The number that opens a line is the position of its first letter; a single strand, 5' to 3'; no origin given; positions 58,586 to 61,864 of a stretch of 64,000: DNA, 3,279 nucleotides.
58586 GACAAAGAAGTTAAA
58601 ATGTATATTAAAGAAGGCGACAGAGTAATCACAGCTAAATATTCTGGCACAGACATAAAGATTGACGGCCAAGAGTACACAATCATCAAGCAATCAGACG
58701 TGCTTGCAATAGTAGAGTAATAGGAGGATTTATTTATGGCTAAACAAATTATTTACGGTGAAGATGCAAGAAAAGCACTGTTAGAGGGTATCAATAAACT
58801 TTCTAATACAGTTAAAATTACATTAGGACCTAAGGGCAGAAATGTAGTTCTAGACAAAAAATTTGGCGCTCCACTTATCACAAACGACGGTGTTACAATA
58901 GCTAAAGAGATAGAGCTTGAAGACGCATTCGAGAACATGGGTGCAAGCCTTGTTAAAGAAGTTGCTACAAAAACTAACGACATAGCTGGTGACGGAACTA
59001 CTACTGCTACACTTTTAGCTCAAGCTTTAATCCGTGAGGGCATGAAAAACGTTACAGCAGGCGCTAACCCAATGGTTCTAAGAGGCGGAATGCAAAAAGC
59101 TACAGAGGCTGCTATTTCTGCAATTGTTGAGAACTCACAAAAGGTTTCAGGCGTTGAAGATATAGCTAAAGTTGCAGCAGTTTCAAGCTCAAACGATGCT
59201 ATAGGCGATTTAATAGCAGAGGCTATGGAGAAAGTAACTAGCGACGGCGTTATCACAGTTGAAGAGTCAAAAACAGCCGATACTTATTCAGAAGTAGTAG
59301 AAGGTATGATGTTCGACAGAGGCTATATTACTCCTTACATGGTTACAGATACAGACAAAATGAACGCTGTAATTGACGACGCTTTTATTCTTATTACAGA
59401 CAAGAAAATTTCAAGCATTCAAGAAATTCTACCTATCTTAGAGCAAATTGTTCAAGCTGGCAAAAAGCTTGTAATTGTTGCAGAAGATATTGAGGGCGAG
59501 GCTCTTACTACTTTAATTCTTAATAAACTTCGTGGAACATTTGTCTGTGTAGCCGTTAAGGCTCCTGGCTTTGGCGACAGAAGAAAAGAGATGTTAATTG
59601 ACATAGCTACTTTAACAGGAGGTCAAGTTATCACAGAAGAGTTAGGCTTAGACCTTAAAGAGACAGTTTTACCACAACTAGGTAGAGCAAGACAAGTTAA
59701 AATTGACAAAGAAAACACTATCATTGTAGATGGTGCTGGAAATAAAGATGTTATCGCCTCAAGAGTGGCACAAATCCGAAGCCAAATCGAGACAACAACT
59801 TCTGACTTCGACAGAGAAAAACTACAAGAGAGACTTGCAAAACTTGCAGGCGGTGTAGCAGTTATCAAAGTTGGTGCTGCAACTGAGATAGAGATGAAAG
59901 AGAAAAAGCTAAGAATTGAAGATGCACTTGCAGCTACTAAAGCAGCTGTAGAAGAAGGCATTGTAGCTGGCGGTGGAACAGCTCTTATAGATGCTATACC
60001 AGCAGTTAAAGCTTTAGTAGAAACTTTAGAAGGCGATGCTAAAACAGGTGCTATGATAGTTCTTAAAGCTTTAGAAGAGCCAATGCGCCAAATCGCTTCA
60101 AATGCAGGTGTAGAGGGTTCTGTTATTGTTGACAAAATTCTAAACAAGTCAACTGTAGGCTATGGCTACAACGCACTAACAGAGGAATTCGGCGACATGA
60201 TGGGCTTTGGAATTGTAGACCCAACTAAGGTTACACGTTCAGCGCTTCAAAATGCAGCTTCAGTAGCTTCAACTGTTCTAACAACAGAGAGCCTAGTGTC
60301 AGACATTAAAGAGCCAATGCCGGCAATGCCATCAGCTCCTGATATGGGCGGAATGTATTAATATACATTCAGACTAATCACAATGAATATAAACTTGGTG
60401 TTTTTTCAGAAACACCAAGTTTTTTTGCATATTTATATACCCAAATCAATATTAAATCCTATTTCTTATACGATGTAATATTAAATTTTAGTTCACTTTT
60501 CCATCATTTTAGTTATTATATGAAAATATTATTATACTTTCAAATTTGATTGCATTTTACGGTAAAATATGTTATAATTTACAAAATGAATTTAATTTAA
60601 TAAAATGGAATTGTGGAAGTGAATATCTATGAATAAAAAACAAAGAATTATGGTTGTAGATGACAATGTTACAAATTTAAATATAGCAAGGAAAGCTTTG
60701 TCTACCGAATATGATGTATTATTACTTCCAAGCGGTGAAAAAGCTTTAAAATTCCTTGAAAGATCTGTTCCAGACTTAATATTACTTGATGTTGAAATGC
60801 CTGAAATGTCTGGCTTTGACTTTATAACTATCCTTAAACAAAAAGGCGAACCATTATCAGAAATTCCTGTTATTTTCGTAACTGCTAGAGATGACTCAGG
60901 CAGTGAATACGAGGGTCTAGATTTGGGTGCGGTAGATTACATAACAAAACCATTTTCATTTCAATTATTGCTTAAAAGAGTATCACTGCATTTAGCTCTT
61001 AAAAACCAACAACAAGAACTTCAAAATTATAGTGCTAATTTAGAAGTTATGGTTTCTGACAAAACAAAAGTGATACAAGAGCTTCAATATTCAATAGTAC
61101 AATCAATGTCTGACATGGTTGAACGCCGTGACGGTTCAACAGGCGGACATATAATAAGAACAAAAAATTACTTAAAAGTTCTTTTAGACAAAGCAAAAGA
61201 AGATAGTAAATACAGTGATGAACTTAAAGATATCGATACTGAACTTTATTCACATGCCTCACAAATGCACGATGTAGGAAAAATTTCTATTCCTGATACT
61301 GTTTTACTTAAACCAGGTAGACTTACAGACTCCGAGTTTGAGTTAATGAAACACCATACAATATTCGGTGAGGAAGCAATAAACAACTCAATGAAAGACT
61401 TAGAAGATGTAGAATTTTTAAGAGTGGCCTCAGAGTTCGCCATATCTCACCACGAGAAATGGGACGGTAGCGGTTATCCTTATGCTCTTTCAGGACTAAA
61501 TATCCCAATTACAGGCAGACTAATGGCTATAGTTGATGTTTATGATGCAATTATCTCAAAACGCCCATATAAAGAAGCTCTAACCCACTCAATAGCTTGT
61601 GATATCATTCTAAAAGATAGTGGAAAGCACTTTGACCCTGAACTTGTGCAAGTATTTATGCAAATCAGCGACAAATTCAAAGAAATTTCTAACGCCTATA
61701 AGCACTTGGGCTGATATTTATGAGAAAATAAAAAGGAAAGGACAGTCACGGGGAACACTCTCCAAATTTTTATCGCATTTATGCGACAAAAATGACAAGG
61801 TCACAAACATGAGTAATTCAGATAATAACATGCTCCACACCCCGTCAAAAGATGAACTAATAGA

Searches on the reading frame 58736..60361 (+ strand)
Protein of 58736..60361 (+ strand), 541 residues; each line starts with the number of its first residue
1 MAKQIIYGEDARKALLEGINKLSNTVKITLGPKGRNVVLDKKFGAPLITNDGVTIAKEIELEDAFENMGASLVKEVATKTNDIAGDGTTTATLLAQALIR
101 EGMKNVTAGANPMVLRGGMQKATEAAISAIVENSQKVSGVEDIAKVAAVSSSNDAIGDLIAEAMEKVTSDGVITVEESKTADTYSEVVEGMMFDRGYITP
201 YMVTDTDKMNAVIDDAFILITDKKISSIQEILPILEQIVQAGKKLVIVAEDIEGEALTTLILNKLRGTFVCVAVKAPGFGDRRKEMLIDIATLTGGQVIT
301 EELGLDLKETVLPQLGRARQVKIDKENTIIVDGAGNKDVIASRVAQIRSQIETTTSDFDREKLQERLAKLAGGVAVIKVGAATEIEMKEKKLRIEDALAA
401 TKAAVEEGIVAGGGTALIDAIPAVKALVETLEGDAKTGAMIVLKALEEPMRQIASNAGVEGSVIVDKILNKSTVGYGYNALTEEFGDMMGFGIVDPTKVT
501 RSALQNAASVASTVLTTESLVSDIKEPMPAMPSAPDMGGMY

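Call 46: search_protein_families(library=pfam, proteins=[window:58736-60361:+], max_evalue=0.00001)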
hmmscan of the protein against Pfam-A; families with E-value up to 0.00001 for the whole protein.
window:58736-60361:+ (541 aa): 1 family
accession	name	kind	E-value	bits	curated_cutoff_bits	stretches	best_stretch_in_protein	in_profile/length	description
PF00118.29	Cpn60_TCP1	-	5.3e-77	260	34.3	1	22-523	1-488/490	TCP-1/cpn60 chaperonin family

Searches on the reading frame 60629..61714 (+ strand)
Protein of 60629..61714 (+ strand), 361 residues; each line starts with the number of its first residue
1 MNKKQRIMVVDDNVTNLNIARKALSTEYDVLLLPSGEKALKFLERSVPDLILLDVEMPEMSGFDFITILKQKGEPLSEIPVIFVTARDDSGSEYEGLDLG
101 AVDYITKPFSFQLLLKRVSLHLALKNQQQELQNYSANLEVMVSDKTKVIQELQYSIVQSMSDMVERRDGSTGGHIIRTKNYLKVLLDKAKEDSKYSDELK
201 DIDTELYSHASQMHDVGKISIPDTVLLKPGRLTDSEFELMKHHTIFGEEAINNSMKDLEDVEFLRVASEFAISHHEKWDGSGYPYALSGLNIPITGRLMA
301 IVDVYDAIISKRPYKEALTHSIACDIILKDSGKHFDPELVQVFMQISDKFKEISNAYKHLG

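Call 46: search_protein_families(library=pfam, proteins=[window:60629-61714:+], max_evalue=0.00001)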
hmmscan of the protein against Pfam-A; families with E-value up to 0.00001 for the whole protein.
window:60629-61714:+ (361 aa): 3 families
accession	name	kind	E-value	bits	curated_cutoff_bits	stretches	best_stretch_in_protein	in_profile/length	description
PF13487.12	HD_5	-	1.3e-27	97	27.2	1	206-339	41-170/170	HD domain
PF00072.30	Response_reg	-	8.8e-26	90.7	30.2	1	7-118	1-110/111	Response regulator receiver domain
PF01966.28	HD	-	1.9e-10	41.5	22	1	173-307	3-115/116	HD domain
